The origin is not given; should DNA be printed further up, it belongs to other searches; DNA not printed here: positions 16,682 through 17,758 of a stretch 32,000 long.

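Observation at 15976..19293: WYL regulator followed by coupled RlaP-like NTase, cpYpsA SLOG and a cargo CCA-adding/HD enzyme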

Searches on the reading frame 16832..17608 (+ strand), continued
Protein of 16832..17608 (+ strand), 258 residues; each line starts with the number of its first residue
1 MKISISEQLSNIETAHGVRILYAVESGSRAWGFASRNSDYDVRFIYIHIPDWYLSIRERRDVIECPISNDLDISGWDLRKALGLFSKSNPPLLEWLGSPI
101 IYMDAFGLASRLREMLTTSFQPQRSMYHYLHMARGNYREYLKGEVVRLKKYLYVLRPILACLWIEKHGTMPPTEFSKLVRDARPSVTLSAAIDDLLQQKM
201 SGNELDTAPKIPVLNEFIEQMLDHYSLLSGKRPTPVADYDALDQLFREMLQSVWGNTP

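Call 102: find_encoding_contigs(protein=P0257, flank=10000, max_places=2)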
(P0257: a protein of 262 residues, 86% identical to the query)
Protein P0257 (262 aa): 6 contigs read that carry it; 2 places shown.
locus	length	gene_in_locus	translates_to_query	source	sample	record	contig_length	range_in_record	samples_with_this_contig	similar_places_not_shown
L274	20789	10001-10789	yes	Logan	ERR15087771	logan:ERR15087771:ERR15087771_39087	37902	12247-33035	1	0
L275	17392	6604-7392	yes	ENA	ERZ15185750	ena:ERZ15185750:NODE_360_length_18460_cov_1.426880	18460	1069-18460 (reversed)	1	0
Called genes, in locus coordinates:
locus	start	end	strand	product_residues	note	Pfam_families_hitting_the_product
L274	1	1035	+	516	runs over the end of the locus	-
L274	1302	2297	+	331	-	-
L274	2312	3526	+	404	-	PF03747:ADP_ribosyl_GH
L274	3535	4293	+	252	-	-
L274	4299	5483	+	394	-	PF01139:RtcB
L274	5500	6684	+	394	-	-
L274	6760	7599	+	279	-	-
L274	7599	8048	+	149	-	PF13671:AAA_33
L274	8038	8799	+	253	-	PF04446:Thg1, PF14413:Thg1C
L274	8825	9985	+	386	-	-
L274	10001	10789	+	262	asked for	PF10127:RlaP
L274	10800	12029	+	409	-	PF04055:Radical_SAM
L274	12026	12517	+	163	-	PF12694:cpYpsA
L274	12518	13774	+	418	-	PF01743:PolyA_pol, PF01966:HD (weak)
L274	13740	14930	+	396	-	PF14450:FtsA, PF02491:SHS2_FTSA, PF06723:MreB_Mbl, PF11104:PilM_2, PF06277:EutA (weak), PF14450:FtsA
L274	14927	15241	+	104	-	-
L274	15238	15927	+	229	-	PF00149:Metallophos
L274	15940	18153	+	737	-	-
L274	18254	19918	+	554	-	PF00069:Pkinase, PF07714:PK_Tyr_Ser-Thr, PF00515:TPR_1 (faint), PF13431:TPR_17 (faint), PF07719:TPR_2 (faint), PF13432:TPR_16 (faint), PF16697:Yop-YscD_cpl (weak), PF00498:FHA, +1 more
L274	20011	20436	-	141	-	-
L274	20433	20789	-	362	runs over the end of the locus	PF02899:Phage_int_SAM_1, PF13495:Phage_int_SAM_4 (weak), PF00589:Phage_integrase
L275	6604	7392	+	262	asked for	PF10127:RlaP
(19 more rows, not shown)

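Call 103: search_protein_families(library=pfam, proteins=[L274:1-1035:+, L274:1302-2297:+, L274:2312-3526:+, L274:3535-4293:+], max_evalue=0.1)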
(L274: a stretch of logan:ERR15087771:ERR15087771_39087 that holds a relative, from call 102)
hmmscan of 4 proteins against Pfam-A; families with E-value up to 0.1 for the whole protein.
L274:1-1035:+ (344 aa): 0 families

L274:1302-2297:+ (331 aa): 5 families
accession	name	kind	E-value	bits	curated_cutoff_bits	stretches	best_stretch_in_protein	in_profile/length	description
PF19134.6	DUF5817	-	0.0053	17.2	31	1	135-175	12-52/57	Domain of unknown function (DUF5817)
PF22400.1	DUF6980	-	0.0066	17.1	27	0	126-178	31-85/99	Domain of unknown function (DUF6980)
PF04570.20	zf-FLZ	-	0.018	14.9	23.4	0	55-73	14-32/54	zinc-finger of the FCS-type, C2-C2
PF04606.18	Ogr_Delta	-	0.022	15.1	26.3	0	147-161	2-16/47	Ogr/Delta-like zinc finger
PF02150.21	Zn_ribbon_RPB9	-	0.042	14.2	25.2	1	144-157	1-14/36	RNA polymerases M/15 Kd subunit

L274:2312-3526:+ (404 aa): 1 family
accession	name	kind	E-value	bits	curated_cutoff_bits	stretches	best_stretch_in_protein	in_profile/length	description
PF03747.19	ADP_ribosyl_GH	-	4.2e-39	135.4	26.2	1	1-231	3-281/287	ADP-ribosylglycohydrolase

L274:3535-4293:+ (252 aa): 0 families

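Call 106: search_dna_similar(query=window:16832-17608:+, collection=plasmids, mode=protein, max_rows=15, max_evalue=1e-20)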
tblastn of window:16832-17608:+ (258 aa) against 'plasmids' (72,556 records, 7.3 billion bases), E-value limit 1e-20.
Records with a match: 26; places in all: 26; records where one place covers at least 80% of the query: 25.
Best place of each record, by identity: <60% 26.
By first word of the organism name: Bacillus 3; Burkholderia 3; Enterococcus 2; Escherichia 2; Proteus 2; Sinorhizobium 2; Brevibacillus 1; Candidatus 1; Azospira 1; Priestia 1; and 8 more.
By predicted mobility (MOB-suite, as given by PLSDB): non-mobilizable 19; mobilizable 6; conjugative 1.
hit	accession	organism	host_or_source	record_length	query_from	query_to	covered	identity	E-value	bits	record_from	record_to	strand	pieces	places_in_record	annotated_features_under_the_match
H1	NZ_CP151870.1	Bacillus thuringiensis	tobacco,mixed culture,leaves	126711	1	254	98%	51.8%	2e-82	275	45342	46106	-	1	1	nucleotidyltransferase domain-containing protein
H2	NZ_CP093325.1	Bacillus sp. N5-665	whole organism,peat soil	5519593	1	254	98%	51.8%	4e-82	275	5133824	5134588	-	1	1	none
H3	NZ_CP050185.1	Bacillus thuringiensis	cell culture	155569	1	250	97%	52.6%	5e-81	271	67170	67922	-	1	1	nucleotidyltransferase domain-containing protein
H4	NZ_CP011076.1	Brevibacillus laterosporus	Oryza sativa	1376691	1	254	98%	51.4%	2e-82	275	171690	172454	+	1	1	none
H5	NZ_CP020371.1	Candidatus Thiodictyon syntrophicum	meromictic lake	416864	2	246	95%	51.8%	2e-76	258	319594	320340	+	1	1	nucleotidyltransferase domain-containing protein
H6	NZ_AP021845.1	Azospira sp. I09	-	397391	1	250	97%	49.4%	7e-68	234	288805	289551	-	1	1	nucleotidyltransferase domain-containing protein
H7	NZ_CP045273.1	Priestia megaterium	pure culture,Paper surface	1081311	1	255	99%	47.5%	6e-73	248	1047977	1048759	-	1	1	none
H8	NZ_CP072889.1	Enterococcus raffinosus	stream/river surface water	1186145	1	242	94%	49.6%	6e-70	240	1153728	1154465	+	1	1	record has no annotation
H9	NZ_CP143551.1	Burkholderia multivorans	Homo sapiens,bronchoalveolar lavage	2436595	1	251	97%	47.6%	2e-69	238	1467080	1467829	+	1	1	none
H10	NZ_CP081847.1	Enterococcus raffinosus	Homo sapiens,feces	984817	1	226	88%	51.8%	3e-69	238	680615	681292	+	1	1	nucleotidyltransferase domain-containing protein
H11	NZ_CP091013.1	Burkholderia cenocepacia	-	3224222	1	252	98%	46.2%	1e-65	227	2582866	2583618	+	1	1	none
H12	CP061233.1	Escherichia coli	Sheep,cell culture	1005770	1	242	94%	46.1%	2e-65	227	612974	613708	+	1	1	nucleotidyltransferase domain-containing protein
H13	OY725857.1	Subdoligranulum variabile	-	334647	1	218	84%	50.5%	3e-65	226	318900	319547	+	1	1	none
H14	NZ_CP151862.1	Citrobacter freundii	-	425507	1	246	95%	44.3%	6e-65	225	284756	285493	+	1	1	nucleotidyltransferase domain-containing protein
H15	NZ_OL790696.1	Escherichia coli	-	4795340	1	242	94%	44.9%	9e-63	219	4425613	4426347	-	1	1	none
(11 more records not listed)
